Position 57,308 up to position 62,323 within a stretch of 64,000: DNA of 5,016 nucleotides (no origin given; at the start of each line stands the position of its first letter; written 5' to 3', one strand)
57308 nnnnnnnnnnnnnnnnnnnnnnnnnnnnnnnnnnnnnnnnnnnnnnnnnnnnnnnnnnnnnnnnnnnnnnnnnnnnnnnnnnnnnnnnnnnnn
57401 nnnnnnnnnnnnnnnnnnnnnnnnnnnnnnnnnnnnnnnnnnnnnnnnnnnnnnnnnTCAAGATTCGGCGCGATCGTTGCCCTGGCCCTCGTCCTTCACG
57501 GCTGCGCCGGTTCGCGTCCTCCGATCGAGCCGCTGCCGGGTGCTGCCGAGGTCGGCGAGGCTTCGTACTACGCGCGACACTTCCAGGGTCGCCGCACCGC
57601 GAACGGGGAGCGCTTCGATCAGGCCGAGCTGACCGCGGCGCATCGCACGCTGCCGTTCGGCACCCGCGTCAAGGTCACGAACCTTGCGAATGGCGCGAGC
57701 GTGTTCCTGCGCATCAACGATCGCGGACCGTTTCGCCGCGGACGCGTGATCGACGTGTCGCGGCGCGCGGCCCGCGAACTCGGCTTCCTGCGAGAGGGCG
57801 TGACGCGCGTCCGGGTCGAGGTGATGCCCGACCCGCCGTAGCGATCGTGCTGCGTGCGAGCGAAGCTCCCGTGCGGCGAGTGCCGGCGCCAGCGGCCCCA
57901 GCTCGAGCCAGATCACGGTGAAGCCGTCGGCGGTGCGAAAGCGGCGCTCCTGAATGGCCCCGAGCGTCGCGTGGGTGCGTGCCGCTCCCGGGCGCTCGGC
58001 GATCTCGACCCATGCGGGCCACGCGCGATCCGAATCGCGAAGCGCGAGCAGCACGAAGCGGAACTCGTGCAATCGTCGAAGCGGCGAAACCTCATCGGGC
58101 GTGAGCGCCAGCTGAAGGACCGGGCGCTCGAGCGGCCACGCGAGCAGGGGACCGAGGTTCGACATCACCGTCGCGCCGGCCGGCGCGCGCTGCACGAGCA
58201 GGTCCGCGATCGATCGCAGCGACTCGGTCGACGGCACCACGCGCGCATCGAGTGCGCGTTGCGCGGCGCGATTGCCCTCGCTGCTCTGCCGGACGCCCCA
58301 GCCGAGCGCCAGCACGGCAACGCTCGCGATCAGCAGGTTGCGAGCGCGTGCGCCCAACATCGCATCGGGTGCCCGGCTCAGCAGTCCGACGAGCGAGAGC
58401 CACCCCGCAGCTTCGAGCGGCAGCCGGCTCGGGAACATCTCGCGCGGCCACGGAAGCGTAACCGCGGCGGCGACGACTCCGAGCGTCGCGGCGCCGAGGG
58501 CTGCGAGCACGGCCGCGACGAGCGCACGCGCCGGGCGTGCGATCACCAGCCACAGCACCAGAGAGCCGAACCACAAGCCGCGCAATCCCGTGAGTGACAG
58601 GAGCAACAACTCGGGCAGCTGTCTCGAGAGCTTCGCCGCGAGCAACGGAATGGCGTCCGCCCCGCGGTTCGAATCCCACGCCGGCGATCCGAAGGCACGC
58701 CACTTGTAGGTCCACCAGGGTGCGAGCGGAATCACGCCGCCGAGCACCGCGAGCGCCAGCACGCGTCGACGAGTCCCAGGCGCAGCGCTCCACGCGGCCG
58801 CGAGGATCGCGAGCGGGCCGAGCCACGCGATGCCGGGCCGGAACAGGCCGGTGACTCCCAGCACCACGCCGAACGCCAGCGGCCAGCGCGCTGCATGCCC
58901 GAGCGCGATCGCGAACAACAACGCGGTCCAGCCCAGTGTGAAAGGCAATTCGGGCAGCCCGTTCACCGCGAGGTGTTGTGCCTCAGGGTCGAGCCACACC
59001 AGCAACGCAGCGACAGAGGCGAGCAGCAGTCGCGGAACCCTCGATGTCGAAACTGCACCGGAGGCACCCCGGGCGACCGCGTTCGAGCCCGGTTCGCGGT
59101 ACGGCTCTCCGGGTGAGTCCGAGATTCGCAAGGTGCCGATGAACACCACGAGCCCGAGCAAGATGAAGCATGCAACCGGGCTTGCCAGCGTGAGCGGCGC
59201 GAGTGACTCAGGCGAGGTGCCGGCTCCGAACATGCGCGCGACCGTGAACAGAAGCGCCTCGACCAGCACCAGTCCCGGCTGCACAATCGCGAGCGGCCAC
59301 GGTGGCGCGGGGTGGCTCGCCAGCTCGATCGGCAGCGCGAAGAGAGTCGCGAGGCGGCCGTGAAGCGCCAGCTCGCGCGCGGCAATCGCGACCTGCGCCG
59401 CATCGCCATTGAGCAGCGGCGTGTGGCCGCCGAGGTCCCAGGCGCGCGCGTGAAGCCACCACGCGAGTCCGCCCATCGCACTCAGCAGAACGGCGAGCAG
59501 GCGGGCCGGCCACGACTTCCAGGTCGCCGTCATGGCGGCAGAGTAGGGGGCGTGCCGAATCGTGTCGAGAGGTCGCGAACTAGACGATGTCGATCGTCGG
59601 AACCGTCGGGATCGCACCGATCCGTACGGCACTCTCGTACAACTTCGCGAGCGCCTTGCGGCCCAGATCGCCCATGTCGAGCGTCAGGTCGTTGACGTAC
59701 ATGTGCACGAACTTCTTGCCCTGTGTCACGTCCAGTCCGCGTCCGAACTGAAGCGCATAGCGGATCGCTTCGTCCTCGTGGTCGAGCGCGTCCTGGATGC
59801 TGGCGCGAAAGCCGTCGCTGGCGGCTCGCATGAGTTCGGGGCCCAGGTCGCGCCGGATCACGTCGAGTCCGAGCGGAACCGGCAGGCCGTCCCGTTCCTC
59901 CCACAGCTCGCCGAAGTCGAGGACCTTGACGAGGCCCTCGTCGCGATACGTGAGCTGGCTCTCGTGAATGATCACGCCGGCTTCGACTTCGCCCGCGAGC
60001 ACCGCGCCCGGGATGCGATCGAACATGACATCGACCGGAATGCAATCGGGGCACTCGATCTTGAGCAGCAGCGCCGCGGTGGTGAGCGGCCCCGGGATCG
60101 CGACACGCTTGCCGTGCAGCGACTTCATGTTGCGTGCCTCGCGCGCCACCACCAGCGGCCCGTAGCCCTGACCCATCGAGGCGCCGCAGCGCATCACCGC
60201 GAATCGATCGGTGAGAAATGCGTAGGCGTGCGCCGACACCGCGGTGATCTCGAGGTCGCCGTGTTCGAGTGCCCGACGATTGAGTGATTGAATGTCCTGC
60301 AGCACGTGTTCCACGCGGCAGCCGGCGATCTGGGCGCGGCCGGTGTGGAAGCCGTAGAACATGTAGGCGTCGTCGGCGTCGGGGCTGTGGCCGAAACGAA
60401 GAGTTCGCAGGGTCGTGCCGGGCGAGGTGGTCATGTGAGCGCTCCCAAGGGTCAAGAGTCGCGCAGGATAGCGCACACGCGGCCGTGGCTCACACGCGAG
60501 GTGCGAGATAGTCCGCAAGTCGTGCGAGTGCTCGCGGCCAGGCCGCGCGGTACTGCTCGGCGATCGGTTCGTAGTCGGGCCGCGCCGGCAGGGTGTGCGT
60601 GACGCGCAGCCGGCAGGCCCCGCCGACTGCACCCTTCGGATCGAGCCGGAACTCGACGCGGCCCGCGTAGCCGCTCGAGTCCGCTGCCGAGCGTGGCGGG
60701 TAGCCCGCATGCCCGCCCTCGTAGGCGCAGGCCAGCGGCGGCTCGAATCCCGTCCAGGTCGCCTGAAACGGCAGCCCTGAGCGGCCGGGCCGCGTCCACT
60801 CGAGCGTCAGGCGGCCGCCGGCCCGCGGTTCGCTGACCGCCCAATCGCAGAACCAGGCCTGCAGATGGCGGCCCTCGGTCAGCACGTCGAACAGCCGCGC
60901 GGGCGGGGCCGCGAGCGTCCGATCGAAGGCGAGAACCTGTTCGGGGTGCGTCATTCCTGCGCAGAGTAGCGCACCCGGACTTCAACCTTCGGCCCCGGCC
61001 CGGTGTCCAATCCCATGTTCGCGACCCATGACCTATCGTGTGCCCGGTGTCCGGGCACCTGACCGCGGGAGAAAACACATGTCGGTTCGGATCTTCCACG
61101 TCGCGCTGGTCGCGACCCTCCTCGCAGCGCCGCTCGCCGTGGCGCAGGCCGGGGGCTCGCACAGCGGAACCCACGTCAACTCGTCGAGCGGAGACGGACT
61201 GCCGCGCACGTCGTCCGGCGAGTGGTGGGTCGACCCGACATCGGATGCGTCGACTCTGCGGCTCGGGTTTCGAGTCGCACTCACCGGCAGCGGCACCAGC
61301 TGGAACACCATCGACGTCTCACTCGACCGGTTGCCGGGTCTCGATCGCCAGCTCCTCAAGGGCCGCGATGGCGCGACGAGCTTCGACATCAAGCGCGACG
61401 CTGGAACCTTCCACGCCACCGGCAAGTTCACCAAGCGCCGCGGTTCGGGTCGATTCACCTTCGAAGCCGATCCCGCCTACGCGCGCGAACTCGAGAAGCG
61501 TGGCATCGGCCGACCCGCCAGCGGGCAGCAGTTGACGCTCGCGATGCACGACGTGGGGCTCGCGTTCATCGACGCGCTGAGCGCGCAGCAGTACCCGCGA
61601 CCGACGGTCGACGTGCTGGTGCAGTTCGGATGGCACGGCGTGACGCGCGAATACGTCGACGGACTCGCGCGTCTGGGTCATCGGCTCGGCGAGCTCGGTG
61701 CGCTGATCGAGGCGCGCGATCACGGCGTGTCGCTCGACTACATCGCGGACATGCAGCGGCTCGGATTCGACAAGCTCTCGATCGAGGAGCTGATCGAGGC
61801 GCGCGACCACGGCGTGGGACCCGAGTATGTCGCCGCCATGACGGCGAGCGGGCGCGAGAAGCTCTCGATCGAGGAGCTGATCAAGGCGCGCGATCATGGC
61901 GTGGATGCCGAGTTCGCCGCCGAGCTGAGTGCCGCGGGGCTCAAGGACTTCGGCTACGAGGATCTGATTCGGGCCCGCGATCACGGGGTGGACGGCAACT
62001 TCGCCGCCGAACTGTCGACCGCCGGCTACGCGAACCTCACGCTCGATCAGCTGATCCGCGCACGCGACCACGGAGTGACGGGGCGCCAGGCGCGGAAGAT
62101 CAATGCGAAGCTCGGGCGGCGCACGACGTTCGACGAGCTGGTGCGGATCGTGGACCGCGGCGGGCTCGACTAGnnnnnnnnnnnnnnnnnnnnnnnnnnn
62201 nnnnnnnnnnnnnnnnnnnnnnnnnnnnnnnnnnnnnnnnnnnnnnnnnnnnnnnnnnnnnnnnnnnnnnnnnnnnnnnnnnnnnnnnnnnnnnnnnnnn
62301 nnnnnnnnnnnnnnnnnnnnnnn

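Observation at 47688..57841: Tandem operon of three giant secreted quinoprotein-like T9SS cargo proteins ending in an RlpA-like lipoprotein (plus a fourth paralog at 22498-25554)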

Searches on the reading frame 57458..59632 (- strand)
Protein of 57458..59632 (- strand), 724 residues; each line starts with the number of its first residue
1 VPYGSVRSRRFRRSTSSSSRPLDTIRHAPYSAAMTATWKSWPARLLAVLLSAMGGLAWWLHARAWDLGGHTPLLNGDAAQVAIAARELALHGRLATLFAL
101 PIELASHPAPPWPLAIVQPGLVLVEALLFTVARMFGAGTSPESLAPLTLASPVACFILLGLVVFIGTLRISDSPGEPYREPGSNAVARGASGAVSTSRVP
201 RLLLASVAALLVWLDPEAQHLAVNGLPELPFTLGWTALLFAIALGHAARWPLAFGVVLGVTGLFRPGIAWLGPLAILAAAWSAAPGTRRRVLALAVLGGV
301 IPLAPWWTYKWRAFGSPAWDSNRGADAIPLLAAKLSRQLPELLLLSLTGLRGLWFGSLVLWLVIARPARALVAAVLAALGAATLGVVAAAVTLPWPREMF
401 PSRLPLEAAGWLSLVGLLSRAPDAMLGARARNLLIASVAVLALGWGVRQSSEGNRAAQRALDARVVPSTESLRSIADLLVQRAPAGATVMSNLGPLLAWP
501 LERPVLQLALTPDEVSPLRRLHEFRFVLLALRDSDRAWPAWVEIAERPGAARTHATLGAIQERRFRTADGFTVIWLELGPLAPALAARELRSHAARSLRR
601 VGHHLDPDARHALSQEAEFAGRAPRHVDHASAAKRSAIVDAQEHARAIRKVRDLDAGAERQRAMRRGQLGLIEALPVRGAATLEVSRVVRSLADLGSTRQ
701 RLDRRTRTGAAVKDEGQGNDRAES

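Call 13: search_protein_families(library=pfam, proteins=[window:57458-59632:-], max_evalue=0.001)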
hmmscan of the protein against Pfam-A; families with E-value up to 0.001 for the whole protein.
window:57458-59632:- (724 aa): 0 families

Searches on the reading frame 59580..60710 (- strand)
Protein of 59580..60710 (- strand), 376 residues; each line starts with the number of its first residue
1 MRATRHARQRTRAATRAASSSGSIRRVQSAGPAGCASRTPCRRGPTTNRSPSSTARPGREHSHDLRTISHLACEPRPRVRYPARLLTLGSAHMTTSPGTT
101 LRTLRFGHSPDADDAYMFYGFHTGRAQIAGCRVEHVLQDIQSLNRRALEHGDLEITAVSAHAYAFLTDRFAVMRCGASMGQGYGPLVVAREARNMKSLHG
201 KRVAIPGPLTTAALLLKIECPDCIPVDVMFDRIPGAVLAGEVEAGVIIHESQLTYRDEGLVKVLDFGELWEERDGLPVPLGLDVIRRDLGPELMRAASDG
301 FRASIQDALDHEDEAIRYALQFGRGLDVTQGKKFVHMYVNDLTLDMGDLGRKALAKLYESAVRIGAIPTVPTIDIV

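Call 13: search_protein_families(library=pfam, proteins=[window:59580-60710:-], max_evalue=0.001)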
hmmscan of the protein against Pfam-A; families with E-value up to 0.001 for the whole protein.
window:59580-60710:- (376 aa): 1 family
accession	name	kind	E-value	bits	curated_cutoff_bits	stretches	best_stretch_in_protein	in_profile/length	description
PF02621.19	VitK2_biosynth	-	4.6e-70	236.4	26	1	104-361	1-250/252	Menaquinone biosynthesis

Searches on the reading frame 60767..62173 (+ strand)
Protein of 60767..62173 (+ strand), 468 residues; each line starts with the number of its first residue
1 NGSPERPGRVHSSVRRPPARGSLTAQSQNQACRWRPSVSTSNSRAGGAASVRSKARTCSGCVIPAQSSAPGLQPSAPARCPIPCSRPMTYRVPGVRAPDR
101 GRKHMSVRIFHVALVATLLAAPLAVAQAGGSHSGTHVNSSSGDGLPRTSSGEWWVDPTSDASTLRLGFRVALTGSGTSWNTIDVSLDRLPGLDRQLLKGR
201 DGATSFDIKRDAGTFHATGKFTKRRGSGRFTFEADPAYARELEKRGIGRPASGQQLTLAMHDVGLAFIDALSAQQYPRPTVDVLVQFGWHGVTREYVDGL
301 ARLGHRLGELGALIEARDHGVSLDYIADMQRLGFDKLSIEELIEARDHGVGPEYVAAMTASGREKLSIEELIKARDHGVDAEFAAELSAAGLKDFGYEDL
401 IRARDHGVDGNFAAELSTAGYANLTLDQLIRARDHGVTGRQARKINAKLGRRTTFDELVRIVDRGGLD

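Call 13: search_protein_families(library=pfam, proteins=[window:60767-62173:+], max_evalue=0.001)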
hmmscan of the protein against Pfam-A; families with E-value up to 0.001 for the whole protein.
window:60767-62173:+ (468 aa): 1 family
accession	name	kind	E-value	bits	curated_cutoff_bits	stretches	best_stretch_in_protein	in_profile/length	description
PF22798.2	DUF5817_CT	-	8.4e-05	22.8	29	0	431-452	21-42/54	DUF5817, C-terminal domain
